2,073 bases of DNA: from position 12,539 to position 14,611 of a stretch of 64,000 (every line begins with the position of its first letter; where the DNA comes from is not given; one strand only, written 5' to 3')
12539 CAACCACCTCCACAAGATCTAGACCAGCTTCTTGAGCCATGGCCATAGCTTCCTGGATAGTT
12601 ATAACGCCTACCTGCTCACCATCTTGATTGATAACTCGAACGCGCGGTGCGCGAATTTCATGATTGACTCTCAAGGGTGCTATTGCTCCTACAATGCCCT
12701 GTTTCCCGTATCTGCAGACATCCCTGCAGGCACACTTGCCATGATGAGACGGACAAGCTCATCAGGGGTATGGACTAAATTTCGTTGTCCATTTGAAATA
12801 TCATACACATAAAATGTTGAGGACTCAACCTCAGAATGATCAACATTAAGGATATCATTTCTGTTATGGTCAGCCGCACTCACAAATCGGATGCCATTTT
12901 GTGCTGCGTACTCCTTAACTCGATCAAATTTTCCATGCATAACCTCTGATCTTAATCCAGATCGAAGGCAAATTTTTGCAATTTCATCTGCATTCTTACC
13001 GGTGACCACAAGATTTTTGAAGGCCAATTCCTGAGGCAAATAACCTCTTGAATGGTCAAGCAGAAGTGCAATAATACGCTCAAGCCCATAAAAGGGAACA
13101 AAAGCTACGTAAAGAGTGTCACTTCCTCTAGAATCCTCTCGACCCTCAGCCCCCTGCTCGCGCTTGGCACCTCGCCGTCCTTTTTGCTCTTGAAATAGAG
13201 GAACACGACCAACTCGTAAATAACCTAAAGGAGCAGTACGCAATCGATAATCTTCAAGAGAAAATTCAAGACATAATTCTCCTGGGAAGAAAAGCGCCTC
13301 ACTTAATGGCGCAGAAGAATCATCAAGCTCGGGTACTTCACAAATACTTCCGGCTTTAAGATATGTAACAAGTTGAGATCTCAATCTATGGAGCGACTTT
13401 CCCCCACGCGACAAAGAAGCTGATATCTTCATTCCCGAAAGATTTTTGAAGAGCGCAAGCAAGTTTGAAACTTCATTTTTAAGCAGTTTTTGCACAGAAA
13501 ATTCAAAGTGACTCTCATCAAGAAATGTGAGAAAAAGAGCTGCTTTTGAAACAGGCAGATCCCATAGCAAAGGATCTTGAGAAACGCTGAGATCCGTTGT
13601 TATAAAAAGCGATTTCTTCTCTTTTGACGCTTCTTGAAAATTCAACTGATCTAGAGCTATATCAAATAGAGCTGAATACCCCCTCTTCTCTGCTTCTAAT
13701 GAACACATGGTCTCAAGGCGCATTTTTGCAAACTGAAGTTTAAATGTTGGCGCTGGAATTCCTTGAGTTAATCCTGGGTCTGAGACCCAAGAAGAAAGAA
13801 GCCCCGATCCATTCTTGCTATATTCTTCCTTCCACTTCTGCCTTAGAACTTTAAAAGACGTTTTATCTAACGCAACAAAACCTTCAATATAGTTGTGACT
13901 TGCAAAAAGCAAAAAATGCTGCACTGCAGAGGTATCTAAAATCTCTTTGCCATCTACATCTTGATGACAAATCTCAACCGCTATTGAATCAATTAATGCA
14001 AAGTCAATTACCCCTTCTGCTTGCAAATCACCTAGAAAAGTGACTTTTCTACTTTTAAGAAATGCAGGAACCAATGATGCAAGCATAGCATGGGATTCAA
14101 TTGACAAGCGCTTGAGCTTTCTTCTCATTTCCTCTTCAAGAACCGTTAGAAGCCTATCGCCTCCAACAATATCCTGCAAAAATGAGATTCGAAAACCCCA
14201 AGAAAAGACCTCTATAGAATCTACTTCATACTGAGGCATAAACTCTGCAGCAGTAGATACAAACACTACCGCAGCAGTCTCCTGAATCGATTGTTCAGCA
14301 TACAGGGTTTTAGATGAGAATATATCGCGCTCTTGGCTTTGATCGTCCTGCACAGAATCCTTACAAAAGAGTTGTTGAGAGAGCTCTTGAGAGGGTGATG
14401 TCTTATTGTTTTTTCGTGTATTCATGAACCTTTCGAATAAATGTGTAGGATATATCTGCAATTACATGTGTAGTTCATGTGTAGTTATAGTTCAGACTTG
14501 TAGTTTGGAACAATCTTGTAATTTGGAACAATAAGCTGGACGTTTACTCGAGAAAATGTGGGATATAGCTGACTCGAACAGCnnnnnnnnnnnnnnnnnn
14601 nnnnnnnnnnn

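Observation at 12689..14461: ThrRS-derived protein with eroded catalytic motifs in the syntenic thrS slot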

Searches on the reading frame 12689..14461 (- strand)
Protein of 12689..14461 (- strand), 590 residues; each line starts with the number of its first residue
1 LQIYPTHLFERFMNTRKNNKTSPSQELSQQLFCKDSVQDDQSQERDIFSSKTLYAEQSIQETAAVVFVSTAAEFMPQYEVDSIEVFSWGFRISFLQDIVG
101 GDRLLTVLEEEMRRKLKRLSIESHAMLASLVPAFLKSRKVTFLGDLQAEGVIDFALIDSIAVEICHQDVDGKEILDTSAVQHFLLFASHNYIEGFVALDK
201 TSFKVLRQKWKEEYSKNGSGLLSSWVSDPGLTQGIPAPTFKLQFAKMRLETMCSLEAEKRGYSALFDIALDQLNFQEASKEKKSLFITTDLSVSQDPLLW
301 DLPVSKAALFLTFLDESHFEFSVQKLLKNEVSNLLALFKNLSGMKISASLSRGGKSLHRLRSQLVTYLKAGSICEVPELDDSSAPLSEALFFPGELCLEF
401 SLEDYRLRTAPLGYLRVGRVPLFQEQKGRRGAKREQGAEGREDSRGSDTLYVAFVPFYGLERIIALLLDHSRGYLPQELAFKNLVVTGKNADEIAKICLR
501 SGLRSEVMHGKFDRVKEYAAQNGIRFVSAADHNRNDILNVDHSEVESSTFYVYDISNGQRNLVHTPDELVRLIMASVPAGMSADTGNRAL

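Call 3: search_protein_families(library=pfam, proteins=[window:12689-14461:-], max_evalue=10)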
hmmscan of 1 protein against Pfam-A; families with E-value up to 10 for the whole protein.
window:12689-14461:- (590 aa): 0 families

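Call 4: search_protein_families(library=ncbifam, proteins=[window:12689-14461:-], max_evalue=10)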
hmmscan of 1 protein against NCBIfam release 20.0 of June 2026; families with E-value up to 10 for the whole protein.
window:12689-14461:- (590 aa): 1 family
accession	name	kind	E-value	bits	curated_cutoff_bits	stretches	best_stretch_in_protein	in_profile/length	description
NF028535.0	ANT_4p_II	subfamily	0.12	11.6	350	1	65-119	64-114/251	ANT(4')-II family aminoglycoside nucleotidyltransferase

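Call 5: search_solved_structures(query=window:12689-14461:-, max_evalue=10, show_alignments=3)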
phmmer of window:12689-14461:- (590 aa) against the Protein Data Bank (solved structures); distinct sequences matched with E-value up to 10: 0.

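Call 6: find_homologous_proteins(query=window:12689-14461:-, max_evalue=0.001)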
Query window:12689-14461:- (590 aa): 3 proteins with E <= 0.001 among 8000 candidates.
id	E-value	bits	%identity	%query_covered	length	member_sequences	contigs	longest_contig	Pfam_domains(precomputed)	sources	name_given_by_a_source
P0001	0.0e+0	1278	100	98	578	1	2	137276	-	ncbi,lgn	-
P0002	9.0e-62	228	35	72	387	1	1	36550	-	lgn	-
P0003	7.6e-59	218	36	71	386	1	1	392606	-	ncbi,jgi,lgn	-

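Call 9: find_encoding_contigs(protein=P0003, flank=8000, max_places=3)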
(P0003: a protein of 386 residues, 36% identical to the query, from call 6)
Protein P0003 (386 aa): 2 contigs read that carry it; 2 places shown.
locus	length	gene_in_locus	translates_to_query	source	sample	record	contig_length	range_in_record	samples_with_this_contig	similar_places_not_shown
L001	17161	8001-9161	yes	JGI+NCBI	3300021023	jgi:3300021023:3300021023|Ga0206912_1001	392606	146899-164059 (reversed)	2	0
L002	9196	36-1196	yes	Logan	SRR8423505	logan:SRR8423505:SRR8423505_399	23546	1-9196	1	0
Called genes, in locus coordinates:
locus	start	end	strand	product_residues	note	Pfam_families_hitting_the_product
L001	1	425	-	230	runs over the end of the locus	PF20260:PUA_4, PF04452:Methyltrans_RNA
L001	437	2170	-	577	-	PF00224:PK, PF02887:PK_C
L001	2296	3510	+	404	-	-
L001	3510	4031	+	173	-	PF01029:NusB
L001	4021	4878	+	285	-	PF01565:FAD_binding_4, PF02873:MurB_C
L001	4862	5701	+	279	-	PF02811:PHP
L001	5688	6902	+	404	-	PF08245:Mur_ligase_M (weak), PF27239:FOL3_C (weak), PF02875:Mur_ligase_C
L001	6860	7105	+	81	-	-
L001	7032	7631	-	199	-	PF13847:Methyltransf_31 (weak), PF13649:Methyltransf_25 (weak), PF06962:rRNA_methylase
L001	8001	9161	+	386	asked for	-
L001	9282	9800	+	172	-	PF05198:IF3_N, PF00707:IF3_C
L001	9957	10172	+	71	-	PF01632:Ribosomal_L35p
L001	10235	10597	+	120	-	PF00453:Ribosomal_L20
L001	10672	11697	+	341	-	PF02912:Phe_tRNA-synt_N, PF01409:tRNA-synt_2d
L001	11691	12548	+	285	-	PF00849:PseudoU_synth_2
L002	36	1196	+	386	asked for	-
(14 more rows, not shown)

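Call 10: find_encoding_contigs(protein=P0002, flank=8000, max_places=3)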
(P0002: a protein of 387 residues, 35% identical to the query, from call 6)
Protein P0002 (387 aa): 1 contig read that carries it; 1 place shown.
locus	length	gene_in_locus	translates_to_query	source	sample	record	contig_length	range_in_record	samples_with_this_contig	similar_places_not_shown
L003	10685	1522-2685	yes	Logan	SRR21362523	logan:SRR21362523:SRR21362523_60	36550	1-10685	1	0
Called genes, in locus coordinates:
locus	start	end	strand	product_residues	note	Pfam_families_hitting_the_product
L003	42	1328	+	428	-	PF00651:BTB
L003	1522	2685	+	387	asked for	-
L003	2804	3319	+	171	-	PF05198:IF3_N, PF00707:IF3_C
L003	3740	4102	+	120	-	PF00453:Ribosomal_L20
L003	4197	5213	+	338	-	PF02912:Phe_tRNA-synt_N, PF01409:tRNA-synt_2d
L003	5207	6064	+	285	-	PF01479:S4 (weak), PF00849:PseudoU_synth_2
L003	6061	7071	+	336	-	PF01075:Glyco_transf_9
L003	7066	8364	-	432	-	PF23952:LRR_EndoS (weak)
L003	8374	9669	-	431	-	PF12799:LRR_4 (faint), PF23952:LRR_EndoS (weak)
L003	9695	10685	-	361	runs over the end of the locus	PF01656:CbiA, PF13500:AAA_26, PF07085:DRTGG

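Call 11: find_encoding_contigs(protein=P0001, flank=8000, max_places=3)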
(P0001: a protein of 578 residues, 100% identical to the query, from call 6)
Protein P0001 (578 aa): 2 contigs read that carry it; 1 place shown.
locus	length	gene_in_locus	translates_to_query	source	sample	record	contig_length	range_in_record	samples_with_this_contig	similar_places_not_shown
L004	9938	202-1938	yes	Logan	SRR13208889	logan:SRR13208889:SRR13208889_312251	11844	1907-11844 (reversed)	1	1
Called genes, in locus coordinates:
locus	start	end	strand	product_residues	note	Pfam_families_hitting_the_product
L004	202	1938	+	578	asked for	-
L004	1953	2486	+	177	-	PF05198:IF3_N, PF00707:IF3_C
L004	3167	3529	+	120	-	PF00453:Ribosomal_L20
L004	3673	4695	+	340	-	PF02912:Phe_tRNA-synt_N, PF01409:tRNA-synt_2d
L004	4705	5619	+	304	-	PF00849:PseudoU_synth_2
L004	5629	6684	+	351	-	PF01075:Glyco_transf_9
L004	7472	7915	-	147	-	-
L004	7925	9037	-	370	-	PF04041:Glyco_hydro_130 (faint)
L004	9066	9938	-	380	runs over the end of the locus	PF04041:Glyco_hydro_130 (faint)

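Call 15: list_cluster_members(proteins=[P0001, P0002, P0003])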
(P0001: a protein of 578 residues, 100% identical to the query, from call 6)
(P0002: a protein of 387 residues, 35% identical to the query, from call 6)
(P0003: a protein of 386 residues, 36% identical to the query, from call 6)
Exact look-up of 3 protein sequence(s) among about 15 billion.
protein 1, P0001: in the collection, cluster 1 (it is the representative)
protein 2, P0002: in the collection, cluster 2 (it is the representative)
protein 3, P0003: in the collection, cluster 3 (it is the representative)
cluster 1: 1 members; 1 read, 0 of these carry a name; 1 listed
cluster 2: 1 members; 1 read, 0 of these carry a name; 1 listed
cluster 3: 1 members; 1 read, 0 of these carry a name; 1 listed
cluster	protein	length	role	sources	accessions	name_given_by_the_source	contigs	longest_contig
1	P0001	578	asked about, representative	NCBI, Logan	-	-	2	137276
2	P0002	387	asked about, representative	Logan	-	-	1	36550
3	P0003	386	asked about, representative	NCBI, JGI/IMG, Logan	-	-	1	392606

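Call 16: search_protein_representatives(protein=window:12689-14461:-)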
Query: 590 residues. Proteins with E-value up to 0.001 (for the whole library): 5; up to 1e-10: 3; up to 1e-30: 2. The best 5 are listed.
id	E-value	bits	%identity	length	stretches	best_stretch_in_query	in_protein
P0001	0.0e+00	1278.0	100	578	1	13-590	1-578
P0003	2.4e-59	218.0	40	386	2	52-424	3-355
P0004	9.8e-19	83.9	28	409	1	51-418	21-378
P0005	1.6e-07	47.0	30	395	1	53-222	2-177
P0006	1.1e-05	40.8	34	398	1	53-213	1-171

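Call 19: search_solved_structures(query=A2, max_evalue=10, show_alignments=3)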
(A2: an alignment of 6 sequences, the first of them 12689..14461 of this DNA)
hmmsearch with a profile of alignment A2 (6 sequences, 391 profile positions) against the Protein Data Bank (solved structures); distinct sequences matched with E-value up to 10: 0.

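Call 20: search_protein_families(library=pfam, alignment_id=A2, max_evalue=10)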
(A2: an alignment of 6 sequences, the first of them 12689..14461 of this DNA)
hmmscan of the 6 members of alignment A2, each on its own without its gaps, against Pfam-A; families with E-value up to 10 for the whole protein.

A. member 1, window:12689-14461:- (590 aa): 0 families

B. families by the number of members that match (of 6 scanned): 1 family
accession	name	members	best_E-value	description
PF16916.11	ZT_dimer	1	0.035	Dimerisation domain of Zinc Transporter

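Call 21: find_homologous_proteins(query=A2, max_evalue=0.001)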
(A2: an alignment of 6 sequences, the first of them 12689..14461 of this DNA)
Query A2 (6 sequences) (590 aa, profile of the alignment): 3 proteins with E <= 0.001 among 8000 candidates.
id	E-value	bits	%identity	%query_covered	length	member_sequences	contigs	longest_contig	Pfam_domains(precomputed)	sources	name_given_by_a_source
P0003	1.8e-164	566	36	71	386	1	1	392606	-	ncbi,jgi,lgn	-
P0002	5.7e-163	561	35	72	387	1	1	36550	-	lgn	-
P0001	2.8e-153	529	100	98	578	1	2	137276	-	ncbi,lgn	-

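Call 22: find_related_loci(query=A2, collection=genome_contigs, flank=6000)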
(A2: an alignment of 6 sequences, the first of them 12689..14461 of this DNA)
Query A2 (590 aa) in genome_contigs; peptide patterns used: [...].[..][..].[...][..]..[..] (x = any residue, [..] = any of these).
45 stretches matched a pattern; 1 encode a relative of the query (tblastn E <= 1e-3); 1 distinct loci.
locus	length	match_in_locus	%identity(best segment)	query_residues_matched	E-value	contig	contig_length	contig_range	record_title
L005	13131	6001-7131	36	53-473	5e-67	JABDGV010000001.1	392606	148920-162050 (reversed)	MAG: Bacteroidetes bacterium isolate BWOrgHeat_Nextera28_MAG1 3300021023.a:Ga0206912_1001, whole genome shotgun sequence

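Call 24: find_encoding_contigs(protein=P0004, flank=6000, max_places=3)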
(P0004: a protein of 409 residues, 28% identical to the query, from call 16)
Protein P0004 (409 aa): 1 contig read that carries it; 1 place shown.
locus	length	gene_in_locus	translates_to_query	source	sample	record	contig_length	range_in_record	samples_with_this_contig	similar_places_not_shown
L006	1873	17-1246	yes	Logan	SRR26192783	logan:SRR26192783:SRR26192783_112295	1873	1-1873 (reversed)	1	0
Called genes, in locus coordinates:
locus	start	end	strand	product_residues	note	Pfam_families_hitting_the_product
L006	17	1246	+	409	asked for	-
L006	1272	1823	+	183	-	PF05198:IF3_N, PF00707:IF3_C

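Call 25: find_encoding_contigs(protein=P0005, flank=8000, max_places=3)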
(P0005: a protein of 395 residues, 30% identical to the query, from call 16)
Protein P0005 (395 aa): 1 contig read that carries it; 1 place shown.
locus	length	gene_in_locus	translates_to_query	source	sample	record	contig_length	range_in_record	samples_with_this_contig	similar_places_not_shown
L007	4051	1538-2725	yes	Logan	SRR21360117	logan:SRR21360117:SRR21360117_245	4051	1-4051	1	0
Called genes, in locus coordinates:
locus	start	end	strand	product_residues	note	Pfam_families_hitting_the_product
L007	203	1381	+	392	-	-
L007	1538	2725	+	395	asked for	-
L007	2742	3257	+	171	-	PF05198:IF3_N, PF00707:IF3_C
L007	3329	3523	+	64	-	PF01632:Ribosomal_L35p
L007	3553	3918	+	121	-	PF00453:Ribosomal_L20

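Call 26: find_encoding_contigs(protein=P0006, flank=8000, max_places=3)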
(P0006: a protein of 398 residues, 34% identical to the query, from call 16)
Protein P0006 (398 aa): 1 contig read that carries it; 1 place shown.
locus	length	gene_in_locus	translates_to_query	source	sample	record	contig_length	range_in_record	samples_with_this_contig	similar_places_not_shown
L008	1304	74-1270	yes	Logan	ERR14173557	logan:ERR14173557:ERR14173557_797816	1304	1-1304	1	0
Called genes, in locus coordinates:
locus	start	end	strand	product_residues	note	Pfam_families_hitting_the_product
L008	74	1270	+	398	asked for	-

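Call 34: predict_structure(alignment_id=A2)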
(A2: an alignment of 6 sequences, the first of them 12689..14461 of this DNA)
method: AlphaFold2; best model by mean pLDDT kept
length: 590 residues; sequences in the alignment: 6
mean_pLDDT: 52.4   pTM: 0.38
mean pLDDT of the five models: 52.4, 51.4, 49.7, 47.8, 46.7
residues with pLDDT >= 90: 0; 70-90: 148; 50-70: 143; < 50: 299
segments of 3 or more residues with pLDDT < 50: 1-51, 120-178, 214-243, 289-306, 378-385, 388-391, 424-446, 468-494, 497-499, 506-508, 521-569, 573-590
pLDDT, mean of each block of 10 residues (from residue 1): 26 26 29 27 33 68 77 75 68 74 76 66 36 35 36 40 38 43 79 82 78 48 33 34 53 64 56 65 62 34 47 76 71 70 72 76 74 53 45 71 66 78 46 40 53 69 51 32 34 48 50 53 37 31 31 34 45 46 32
secondary structure, 60 per line:
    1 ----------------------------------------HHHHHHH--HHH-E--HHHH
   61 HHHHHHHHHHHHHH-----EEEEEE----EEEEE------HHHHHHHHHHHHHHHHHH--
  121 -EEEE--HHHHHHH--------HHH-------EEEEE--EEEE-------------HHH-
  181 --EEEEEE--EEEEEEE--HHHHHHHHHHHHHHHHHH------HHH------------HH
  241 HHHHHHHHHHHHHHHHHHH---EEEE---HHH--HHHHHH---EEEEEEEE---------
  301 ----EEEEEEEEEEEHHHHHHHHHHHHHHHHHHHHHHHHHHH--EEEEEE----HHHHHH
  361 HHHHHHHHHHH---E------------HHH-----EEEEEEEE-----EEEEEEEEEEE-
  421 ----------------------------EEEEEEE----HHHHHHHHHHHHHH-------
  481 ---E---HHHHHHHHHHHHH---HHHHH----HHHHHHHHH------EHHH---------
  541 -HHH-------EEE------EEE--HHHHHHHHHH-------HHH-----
elements in order: H41-47 H57-74 E80-85 E90-94 H101-118 E122-125 H128-134 E153-157 E160-163 E183-188 E191-197 H200-217 H239-259 E263-266 H275-280 E284-291 E305-315 H316-342 E345-350 H355-371 E396-403 E409-419 E449-455 H460-473 H488-500 H504-508 H513-521 E552-554 E561-563 H566-575

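Call 36: find_related_loci(query=A2, collection=metagenome_contigs, flank=3000)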
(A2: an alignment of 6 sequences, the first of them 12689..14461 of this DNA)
Query A2 (590 aa) in metagenome_contigs; peptide patterns used: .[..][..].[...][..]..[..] (x = any residue, [..] = any of these).
296 stretches matched a pattern; 1 encode a relative of the query (tblastn E <= 1e-3); 1 distinct loci.
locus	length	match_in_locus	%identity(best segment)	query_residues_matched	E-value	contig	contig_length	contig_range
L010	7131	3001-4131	36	53-473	3e-67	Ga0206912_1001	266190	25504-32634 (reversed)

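Call 37: fold_search(model_id=the predicted structure, library=pdb)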
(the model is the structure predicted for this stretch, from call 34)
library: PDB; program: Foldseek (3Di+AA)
matches with E <= 10: 344; with E <= 0.001: 51
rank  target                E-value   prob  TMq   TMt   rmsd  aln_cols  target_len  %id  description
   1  6vu9                  6.0e-14  1.00  0.26  0.25  21.0       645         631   12  Crystal structure of threonyl-tRNA synthetase (ThrRS) from Stenotrophomonas maltophilia K279a (released 2020-03-04)
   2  1qf6_A                1.7e-13  1.00  0.26  0.24  20.5       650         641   12  STRUCTURE OF E. COLI THREONYL-TRNA SYNTHETASE COMPLEXED WITH ITS COGNATE TRNA (released 1999-05-06)
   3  1nyq_B                2.6e-13  1.00  0.27  0.25  20.8       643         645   12  Structure of Staphylococcus aureus threonyl-tRNA synthetase complexed with an analogue of threonyl adenylate (released 2003-10-28)
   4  1nyq_A                2.8e-12  1.00  0.26  0.24  20.4       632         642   11  Structure of Staphylococcus aureus threonyl-tRNA synthetase complexed with an analogue of threonyl adenylate (released 2003-10-28)
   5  1nyr_B                9.9e-12  1.00  0.24  0.23  20.5       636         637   13  Structure of Staphylococcus aureus threonyl-tRNA synthetase complexed with ATP (released 2003-10-28)
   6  1evk_A                4.7e-08  1.00  0.25  0.35  16.6       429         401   12  CRYSTAL STRUCTURE OF A TRUNCATED FORM OF THREONYL-TRNA SYNTHETASE WITH THE LIGAND THREONINE (released 2000-07-19)
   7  8wia_B                7.9e-08  1.00  0.25  0.35  16.6       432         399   12  Crystal structure of E. coli ThrS catalytic domain mutant G463S (released 2024-07-24)
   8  8h98_A                8.9e-08  1.00  0.21  0.29  16.4       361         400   12  Crystal structure of chemically modified E. coli ThrS catalytic domain 1 (released 2023-02-08)
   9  8wij_A                1.1e-07  1.00  0.24  0.33  16.6       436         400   12  Crystal structure of E. coli ThrS catalytic domain mutant L489M in complex with Obafluorin (released 2024-07-24)
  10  6l2p_A                1.2e-07  1.00  0.25  0.35  16.6       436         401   11  Threonyl-tRNA synthetase from Salmonella enterica in the apo form (released 2020-01-15)
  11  8wig_A                1.6e-07  1.00  0.25  0.36  16.4       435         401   11  Crystal structure of E. coli ThrS catalytic domain mutant G463S/Q484A (released 2024-07-24)
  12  7l3o_A                1.7e-07  1.00  0.24  0.34  17.8       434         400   12  Crystal Structure of the RNA binding domain of Threonyl-tRNA synthetase from Cryptosporidium parvum Iowa II (released 2020-12-30)
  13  5zy9_C                1.7e-07  1.00  0.24  0.33  17.8       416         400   14  Structural basis for a tRNA synthetase (released 2019-06-12)
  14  8h9c                  2.0e-07  1.00  0.25  0.35  17.3       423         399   13  Crystal structure of chemically modified E. coli ThrS catalytic domain 4 (released 2023-02-08)
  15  6l2p_B                2.2e-07  1.00  0.24  0.34  17.7       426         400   12  Threonyl-tRNA synthetase from Salmonella enterica in the apo form (released 2020-01-15)
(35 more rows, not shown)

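Call 52: predict_structure(alignment_id=A3)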
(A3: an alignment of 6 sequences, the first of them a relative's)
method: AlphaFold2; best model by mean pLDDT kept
length: 386 residues; sequences in the alignment: 6
mean_pLDDT: 70.7   pTM: 0.58
mean pLDDT of the five models: 70.7, 65.3, 63.1, 62.0, 48.9
residues with pLDDT >= 90: 19; 70-90: 214; 50-70: 101; < 50: 52
segments of 3 or more residues with pLDDT < 50: 164-186, 237-251, 320-322, 378-386
pLDDT, mean of each block of 10 residues (from residue 1): 73 86 84 68 77 82 86 82 85 72 78 65 80 83 91 77 45 34 43 67 74 62 65 57 35 69 84 83 76 81 83 61 69 72 82 76 68 53 37
secondary structure, 60 per line:
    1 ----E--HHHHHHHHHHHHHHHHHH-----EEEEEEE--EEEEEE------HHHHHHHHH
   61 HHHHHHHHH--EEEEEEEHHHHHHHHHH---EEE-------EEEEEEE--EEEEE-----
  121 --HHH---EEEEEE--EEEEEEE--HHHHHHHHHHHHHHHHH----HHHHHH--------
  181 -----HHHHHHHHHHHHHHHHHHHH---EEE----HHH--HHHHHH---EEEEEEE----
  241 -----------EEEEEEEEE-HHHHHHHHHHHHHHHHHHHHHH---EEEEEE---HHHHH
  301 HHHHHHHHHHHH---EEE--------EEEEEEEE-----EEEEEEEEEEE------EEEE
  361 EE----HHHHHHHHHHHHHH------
elements in order: H8-25 E31-37 E40-45 H52-69 E72-78 H79-88 E92-94 E102-108 E111-115 E129-134 E137-143 H146-162 H167-172 H186-205 E209-211 H221-226 E230-236 E252-260 H262-283 E287-292 H296-312 E316-318 E327-334 E340-350 E357-362 H367-380

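Call 63: find_homologous_proteins(query=A4, max_evalue=0.001)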
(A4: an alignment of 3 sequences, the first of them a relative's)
Query A4 (3 sequences) (395 aa, profile of the alignment): 7 proteins with E <= 0.001 among 8000 candidates.
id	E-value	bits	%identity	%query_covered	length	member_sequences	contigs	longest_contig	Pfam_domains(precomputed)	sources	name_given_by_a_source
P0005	3.7e-208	709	100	100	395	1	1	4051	-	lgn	-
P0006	4.2e-206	703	46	99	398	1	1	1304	-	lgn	-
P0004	1.0e-159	550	26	21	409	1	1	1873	-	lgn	-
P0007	9.2e-126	438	45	99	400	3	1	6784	-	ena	-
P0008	2.0e-124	434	48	100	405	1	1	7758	-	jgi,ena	jgi:hypothetical protein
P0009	8.9e-53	198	30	99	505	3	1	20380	-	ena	-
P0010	1.9e-52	197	32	99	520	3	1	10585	-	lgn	-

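Call 65: find_encoding_contigs(protein=P0009, flank=10000, max_places=2)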
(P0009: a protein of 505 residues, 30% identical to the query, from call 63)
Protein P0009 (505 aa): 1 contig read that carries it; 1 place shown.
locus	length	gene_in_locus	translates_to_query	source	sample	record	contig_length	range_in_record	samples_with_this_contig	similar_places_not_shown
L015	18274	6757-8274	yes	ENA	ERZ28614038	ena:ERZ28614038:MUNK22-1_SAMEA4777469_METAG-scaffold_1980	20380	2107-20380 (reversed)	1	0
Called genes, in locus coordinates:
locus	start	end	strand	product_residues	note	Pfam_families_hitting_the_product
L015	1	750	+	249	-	?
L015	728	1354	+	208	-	PF01738:DLH, PF20408:Abhydrolase_11 (weak)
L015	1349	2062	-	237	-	PF20260:PUA_4, PF04452:Methyltrans_RNA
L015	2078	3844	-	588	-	PF00224:PK, PF02887:PK_C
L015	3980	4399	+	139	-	PF01029:NusB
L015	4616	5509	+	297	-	PF01565:FAD_binding_4, PF02873:MurB_C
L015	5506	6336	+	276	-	PF02811:PHP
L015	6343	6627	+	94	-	-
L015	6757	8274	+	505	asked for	-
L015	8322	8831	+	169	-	PF05198:IF3_N, PF00707:IF3_C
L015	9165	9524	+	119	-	PF00453:Ribosomal_L20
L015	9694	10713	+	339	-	PF02912:Phe_tRNA-synt_N, PF01409:tRNA-synt_2d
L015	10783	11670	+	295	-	PF00849:PseudoU_synth_2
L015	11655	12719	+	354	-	PF01075:Glyco_transf_9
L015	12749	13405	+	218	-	PF03819:MazG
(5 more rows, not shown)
